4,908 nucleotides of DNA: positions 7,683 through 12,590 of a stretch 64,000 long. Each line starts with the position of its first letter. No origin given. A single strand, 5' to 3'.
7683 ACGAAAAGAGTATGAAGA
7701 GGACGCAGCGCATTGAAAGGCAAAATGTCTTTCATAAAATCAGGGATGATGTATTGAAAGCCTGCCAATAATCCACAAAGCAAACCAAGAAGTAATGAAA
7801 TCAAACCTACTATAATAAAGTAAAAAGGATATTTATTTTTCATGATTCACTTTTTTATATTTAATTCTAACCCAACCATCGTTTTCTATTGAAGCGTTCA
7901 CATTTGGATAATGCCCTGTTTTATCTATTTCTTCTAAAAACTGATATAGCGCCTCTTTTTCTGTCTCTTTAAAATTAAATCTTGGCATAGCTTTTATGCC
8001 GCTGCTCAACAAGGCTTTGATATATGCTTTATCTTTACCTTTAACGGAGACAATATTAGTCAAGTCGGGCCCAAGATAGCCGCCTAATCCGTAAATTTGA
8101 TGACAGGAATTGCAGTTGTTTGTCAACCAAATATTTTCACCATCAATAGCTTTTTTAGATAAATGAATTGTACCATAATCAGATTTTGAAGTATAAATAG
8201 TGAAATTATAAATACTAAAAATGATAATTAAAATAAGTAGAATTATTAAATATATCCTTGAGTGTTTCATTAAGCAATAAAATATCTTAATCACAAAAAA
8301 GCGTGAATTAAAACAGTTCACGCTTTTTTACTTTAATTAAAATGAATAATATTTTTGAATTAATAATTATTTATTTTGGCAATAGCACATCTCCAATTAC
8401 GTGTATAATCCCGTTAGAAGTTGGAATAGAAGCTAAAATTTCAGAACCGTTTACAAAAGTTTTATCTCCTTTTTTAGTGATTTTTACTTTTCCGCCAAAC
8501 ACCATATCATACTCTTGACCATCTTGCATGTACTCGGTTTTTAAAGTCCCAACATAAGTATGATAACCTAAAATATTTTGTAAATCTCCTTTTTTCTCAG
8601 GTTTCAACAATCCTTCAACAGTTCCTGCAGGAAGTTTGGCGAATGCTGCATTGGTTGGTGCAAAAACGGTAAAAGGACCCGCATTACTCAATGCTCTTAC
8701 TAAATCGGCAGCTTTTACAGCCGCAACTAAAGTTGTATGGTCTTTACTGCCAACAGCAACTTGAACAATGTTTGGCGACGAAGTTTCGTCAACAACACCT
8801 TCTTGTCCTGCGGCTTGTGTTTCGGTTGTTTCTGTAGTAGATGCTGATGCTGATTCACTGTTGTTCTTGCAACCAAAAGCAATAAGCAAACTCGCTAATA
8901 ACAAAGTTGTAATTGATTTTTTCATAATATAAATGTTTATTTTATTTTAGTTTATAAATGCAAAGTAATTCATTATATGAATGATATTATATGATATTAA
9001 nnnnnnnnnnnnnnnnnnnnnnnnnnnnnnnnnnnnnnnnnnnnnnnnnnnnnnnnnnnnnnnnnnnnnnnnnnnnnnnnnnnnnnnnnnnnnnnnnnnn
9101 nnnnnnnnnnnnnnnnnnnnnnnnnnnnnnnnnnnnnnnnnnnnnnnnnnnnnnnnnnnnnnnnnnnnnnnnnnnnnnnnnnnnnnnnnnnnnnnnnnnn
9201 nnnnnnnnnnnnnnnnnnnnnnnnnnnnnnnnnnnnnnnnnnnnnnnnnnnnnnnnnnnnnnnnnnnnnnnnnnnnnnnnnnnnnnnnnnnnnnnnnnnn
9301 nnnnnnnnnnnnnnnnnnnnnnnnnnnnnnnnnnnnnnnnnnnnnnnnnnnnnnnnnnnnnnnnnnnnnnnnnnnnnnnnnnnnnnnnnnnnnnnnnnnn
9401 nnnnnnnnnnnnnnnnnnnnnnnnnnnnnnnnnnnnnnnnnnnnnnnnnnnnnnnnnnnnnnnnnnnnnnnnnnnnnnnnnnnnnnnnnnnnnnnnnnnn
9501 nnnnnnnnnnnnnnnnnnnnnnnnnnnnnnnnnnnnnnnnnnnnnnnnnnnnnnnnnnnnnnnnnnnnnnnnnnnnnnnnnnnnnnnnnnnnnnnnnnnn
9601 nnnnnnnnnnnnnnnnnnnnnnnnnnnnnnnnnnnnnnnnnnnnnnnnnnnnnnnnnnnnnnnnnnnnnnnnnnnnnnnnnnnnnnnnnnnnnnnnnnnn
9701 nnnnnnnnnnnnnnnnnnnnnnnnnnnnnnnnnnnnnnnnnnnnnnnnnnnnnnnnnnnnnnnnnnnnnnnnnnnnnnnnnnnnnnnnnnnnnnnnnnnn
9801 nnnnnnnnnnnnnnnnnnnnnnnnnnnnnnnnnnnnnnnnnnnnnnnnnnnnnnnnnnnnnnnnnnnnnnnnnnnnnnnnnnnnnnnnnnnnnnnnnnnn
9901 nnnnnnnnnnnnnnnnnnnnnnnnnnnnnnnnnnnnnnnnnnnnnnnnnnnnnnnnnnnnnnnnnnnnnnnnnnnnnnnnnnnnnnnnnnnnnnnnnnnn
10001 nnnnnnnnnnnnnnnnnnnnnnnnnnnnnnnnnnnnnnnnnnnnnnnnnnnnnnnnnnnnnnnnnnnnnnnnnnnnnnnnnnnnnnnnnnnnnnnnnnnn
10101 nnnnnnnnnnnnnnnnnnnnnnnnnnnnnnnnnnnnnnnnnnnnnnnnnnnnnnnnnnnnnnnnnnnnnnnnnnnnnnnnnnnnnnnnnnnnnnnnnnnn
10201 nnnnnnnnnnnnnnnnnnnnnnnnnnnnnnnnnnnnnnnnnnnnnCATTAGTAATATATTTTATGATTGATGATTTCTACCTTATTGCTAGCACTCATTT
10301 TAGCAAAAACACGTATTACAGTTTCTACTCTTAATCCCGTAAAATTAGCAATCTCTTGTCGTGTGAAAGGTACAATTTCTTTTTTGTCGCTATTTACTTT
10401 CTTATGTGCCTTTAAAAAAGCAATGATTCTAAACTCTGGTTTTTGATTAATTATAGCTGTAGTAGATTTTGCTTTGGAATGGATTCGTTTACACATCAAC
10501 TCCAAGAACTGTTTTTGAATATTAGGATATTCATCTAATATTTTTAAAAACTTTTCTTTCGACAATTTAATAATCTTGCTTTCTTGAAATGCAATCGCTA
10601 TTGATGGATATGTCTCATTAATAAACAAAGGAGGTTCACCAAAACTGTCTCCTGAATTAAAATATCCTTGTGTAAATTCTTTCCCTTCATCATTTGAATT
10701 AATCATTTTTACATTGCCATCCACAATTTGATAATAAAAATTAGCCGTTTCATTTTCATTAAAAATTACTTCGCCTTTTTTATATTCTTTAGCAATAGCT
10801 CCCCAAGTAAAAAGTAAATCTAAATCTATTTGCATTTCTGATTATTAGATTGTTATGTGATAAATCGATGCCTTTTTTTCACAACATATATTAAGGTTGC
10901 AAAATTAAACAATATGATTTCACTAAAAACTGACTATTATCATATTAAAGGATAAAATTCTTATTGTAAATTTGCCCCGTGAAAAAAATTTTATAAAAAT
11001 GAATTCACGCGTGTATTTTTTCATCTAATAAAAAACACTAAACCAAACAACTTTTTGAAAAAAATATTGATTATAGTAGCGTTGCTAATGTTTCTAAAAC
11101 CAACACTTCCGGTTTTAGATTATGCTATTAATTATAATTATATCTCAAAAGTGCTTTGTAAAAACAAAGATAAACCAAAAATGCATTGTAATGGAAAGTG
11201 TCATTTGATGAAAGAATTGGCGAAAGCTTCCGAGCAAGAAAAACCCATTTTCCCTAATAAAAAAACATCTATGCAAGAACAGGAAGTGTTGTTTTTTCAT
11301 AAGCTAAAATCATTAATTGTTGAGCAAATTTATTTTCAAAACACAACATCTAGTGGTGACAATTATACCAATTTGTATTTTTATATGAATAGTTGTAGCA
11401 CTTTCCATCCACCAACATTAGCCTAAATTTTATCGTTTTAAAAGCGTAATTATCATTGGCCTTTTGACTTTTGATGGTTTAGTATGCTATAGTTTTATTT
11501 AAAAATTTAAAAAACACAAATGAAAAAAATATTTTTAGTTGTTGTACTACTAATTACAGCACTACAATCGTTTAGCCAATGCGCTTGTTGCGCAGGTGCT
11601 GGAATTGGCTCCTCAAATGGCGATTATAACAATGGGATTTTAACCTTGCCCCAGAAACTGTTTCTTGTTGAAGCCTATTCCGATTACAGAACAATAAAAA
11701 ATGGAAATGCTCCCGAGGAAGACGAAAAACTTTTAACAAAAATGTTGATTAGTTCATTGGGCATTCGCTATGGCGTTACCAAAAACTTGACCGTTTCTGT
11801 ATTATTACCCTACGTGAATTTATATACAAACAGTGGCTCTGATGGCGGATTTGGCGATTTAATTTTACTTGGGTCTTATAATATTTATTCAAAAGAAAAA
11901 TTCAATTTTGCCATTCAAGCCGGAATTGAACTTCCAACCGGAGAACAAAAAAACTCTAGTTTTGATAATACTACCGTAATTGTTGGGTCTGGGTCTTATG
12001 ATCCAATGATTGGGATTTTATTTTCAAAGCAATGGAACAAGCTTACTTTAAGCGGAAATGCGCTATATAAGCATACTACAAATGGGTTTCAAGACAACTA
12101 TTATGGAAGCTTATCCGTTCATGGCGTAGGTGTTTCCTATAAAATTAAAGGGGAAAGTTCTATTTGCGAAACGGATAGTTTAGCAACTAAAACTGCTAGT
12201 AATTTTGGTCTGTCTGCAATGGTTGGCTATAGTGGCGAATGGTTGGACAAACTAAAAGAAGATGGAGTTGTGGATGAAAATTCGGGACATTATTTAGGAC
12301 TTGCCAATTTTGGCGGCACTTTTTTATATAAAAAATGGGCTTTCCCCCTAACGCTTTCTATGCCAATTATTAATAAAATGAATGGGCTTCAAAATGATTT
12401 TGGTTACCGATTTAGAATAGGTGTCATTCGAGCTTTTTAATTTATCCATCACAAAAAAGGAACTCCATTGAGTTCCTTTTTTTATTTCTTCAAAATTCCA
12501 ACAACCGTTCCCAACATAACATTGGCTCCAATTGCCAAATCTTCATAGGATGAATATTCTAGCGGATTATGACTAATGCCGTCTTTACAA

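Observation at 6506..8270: norCB-like gene pair whose oxidase subunit has Met in place of the second helix-X histidine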

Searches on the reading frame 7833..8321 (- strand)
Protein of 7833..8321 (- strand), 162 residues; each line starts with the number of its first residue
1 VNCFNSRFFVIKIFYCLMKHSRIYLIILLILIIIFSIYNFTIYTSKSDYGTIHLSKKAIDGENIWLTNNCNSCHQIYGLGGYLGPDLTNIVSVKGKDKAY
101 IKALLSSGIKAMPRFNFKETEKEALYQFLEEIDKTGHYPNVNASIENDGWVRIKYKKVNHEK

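Call 3: search_protein_families(library=pfam, proteins=[window:7833-8321:-], max_evalue=0.01)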
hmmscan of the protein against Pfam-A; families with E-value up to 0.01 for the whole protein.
window:7833-8321:- (162 aa): 3 families
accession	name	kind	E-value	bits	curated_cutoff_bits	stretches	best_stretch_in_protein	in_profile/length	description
PF13442.11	Cytochrome_CBB3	-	1.6e-08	35.1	27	1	60-129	5-68/68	Cytochrome C oxidase, cbb3-type, subunit III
PF00034.26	Cytochrom_C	-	1.4e-05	26.7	21.3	1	60-110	3-53/90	Cytochrome c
PF22085.1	NorB_cytochrome_c-like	-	0.0094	16.8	29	0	55-89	15-49/181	Nitric oxide reductase subunit B, cytochrome c-like domain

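Call 4: search_protein_families(library=ncbifam, proteins=[window:7833-8321:-], max_evalue=0.01)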
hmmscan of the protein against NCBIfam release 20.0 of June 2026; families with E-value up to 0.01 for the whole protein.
window:7833-8321:- (162 aa): 9 families
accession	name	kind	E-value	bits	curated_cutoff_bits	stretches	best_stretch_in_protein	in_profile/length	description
NF045774.1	cytochro_C551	exception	1.9e-07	31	118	1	53-131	34-108/110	cytochrome c551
NF045773.1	cytochro_C550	exception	3.6e-07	30.1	125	1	27-130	15-117/118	cytochrome c550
TIGR02603.1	CxxCH_TIGR02603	domain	2.7e-06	27.4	68.15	1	61-116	6-59/134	putative heme-binding domain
NF050122.1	bc1_QcrC_actin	exception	9.2e-05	21.9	200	1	57-135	135-214/253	cytochrome bc1 complex diheme cytochrome c subunit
NF040971.1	cytc_ExtS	equivalog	0.00014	21.2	100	1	51-127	71-145/262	selenite/tellurite reduction operon c-type cytochrome lipoprotein ExtS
TIGR04485.1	thiosulf_SoxX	equivalog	0.0003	21.5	61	1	68-115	3-57/78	sulfur oxidation c-type cytochrome SoxX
NF052248.1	SorU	equivalog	0.002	18.3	100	1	69-128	12-71/72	SorU family sulfite dehydrogenase c-type cytochrome subunit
TIGR00782.1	ccoP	equivalog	0.0034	16.7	179.95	1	53-118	198-264/285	cytochrome-c oxidase, cbb3-type subunit III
TIGR04494.1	c550_PedF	equivalog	0.0085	16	122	0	55-115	47-111/133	cytochrome c-550 PedF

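Call 51: search_solved_structures(query=window:7833-8270:-, max_evalue=1, show_alignments=2)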
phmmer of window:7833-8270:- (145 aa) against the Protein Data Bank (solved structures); distinct sequences matched with E-value up to 1: 15.
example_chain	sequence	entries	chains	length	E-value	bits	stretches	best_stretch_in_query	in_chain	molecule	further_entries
3o0r_C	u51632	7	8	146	4.7e-10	42.7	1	21-117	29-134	Nitric oxide reductase subunit C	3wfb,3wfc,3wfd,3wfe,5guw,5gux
4xyd_B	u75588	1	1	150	2.2e-07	34.1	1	12-112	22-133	NorC-like protein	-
7zs0_A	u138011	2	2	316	1.7e-05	27.9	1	49-88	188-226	Hypothetical (Diheme) protein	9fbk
7zs2_A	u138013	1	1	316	1.7e-05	27.9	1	49-88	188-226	Hypothetical (Diheme) protein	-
7zs1_A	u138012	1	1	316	1.7e-05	27.9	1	49-88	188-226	Hypothetical (Diheme) protein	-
9g83_v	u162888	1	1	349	0.014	18.5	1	36-101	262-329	Cbb3-type cytochrome c oxidase subunit CcoP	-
1dii_C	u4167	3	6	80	0.014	18.5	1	52-115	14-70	P-CRESOL METHYLHYDROXYLASE | 4-cresol dehydrogenase [hydroxylating] cytochrome c subunit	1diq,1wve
7e1v_O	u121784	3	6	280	0.29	14.3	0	51-108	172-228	Cytochrome bc1 complex cytochrome c subunit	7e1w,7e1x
8hcr_C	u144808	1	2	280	0.29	14.3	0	51-108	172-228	Cytochrome bc1 complex cytochrome c subunit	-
7rh5_O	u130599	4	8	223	0.33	14.1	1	50-120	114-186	Cytochrome bc1 complex cytochrome c subunit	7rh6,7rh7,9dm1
7q21_C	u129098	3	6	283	0.4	13.8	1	50-114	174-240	Cytochrome bc1 complex cytochrome c subunit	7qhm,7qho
6hwh_M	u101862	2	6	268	0.45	13.6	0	50-120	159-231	Cytochrome bc1 complex cytochrome c subunit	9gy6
7o38_A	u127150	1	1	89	0.47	13.6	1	39-117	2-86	Cytochrome c-552 Ks_3357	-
8ovc_O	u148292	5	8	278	0.49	13.5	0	50-120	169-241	Cytochrome bc1 complex cytochrome c subunit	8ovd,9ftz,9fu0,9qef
6adq_C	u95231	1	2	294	0.58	13.3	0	50-120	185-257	Cytochrome bc1 complex cytochrome c subunit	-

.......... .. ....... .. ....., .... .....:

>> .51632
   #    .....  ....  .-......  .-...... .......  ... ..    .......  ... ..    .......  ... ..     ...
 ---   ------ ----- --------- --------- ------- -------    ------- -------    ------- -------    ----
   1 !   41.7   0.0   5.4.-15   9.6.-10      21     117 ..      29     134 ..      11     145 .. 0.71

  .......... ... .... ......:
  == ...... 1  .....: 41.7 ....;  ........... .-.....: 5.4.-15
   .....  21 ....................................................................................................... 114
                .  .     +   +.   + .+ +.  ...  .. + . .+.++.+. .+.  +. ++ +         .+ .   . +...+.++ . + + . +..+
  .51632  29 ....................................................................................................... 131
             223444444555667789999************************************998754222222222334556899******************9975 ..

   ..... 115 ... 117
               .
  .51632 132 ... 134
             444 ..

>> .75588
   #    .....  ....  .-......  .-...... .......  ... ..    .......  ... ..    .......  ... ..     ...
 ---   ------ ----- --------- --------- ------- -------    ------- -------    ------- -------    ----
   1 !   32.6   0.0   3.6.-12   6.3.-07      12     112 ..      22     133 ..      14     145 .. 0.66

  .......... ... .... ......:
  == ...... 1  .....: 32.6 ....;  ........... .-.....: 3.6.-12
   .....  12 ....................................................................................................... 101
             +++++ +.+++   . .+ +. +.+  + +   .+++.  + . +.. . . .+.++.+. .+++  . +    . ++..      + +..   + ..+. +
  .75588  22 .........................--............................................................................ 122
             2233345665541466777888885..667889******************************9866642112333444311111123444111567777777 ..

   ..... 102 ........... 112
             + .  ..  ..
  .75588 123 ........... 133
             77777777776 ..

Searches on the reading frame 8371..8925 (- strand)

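Call 3: search_protein_families(library=pfam, proteins=[window:8371-8925:-], max_evalue=0.01)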
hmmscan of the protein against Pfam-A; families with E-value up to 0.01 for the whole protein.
window:8371-8925:- (184 aa): 1 family
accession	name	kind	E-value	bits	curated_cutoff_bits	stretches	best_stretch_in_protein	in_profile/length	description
PF02469.27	Fasciclin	-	3.3e-30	105.3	22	1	62-183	2-123/123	Fasciclin domain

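Call 4: search_protein_families(library=ncbifam, proteins=[window:8371-8925:-], max_evalue=0.01)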
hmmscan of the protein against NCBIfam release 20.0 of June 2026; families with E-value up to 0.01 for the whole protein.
window:8371-8925:- (184 aa): 0 families

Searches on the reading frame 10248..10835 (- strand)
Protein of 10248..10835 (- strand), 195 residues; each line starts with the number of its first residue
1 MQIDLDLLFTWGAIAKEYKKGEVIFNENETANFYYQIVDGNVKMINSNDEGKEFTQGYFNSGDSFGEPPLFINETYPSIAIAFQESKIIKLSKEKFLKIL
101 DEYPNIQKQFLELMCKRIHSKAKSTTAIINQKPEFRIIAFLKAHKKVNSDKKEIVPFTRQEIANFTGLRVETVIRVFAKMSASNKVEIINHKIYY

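Call 3: search_protein_families(library=pfam, proteins=[window:10248-10835:-], max_evalue=0.01)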
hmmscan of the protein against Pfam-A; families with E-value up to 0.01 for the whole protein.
window:10248-10835:- (195 aa): 3 families
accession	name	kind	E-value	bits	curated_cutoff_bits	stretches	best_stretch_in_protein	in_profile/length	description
PF00027.35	cNMP_binding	-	5.5e-19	68.4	27.5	1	16-103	2-89/89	Cyclic nucleotide-binding domain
PF13545.12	HTH_Crp_2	-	2.5e-08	34.2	27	1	136-187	2-53/70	Crp-like helix-turn-helix domain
PF00325.26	Crp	-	2.6e-06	27.5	21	1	157-180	3-26/32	Bacterial regulatory proteins, crp family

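Call 4: search_protein_families(library=ncbifam, proteins=[window:10248-10835:-], max_evalue=0.01)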
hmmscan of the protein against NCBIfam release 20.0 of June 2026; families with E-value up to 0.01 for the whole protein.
window:10248-10835:- (195 aa): 12 families
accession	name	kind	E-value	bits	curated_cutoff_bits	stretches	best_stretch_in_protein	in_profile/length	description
NF008732.0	PRK11753.1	equivalog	6.3e-17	61.8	266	1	15-188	25-203/214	cAMP-activated global transcriptional regulator CRP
NF008365.0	PRK11161.1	subfamily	2.7e-15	56.3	228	1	16-188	50-226/250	fumarate/nitrate reduction transcriptional regulator Fnr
NF050806.1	TransRegFixKCaul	equivalog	4.8e-14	52.1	300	1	11-182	21-190/215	transcriptional regulator FixK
NF006901.0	PRK09392.1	equivalog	9.3e-10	38.2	211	1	12-182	29-199/236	transcriptional activator FtrB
NF045989.1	TransRegFnrLRhodb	equivalog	4.8e-09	35.8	300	1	16-188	39-214/245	transcriptional regulator FnrL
NF041163.2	encap_f2b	equivalog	7.1e-09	35.3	400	1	15-127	97-210/450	family 2B encapsulin nanocompartment shell protein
NF010499.0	PRK13918.1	equivalog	1.7e-05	24.4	274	1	17-181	16-177/205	CRP/FNR family transcriptional regulator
NF052518.1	TransRegLdrP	equivalog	8.1e-05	22.7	300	1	16-194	2-177/195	transcriptional regulator LdrP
NF007707.0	PRK10402.1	subfamily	0.00034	20.3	180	1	17-143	35-157/226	transcriptional regulator YeiL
TIGR03697.1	NtcA_cyano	equivalog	0.00043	20.1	244.95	1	21-193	1-180/193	global nitrogen regulator NtcA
NF053664.1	TransRegPtrACyano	equivalog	0.00088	18.6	300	1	35-188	31-182/196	Crp/Fnr family transcriptional regulator PtrA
NF011764.0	PRK15218.1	equivalog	0.0072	15.7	372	1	84-173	119-208/226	fimbrial assembly chaperone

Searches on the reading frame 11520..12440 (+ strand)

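Call 3: search_protein_families(library=pfam, proteins=[window:11520-12440:+], max_evalue=0.01)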
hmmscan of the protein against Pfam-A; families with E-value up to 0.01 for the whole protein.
window:11520-12440:+ (306 aa): 1 family
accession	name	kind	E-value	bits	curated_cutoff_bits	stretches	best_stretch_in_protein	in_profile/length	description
PF13557.12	Phenol_MetA_deg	-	4.9e-08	33.8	22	1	87-245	37-185/242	Putative MetA-pathway of phenol degradation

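Call 4: search_protein_families(library=ncbifam, proteins=[window:11520-12440:+], max_evalue=0.01)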
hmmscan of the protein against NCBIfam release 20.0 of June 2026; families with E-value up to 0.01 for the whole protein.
window:11520-12440:+ (306 aa): 0 families
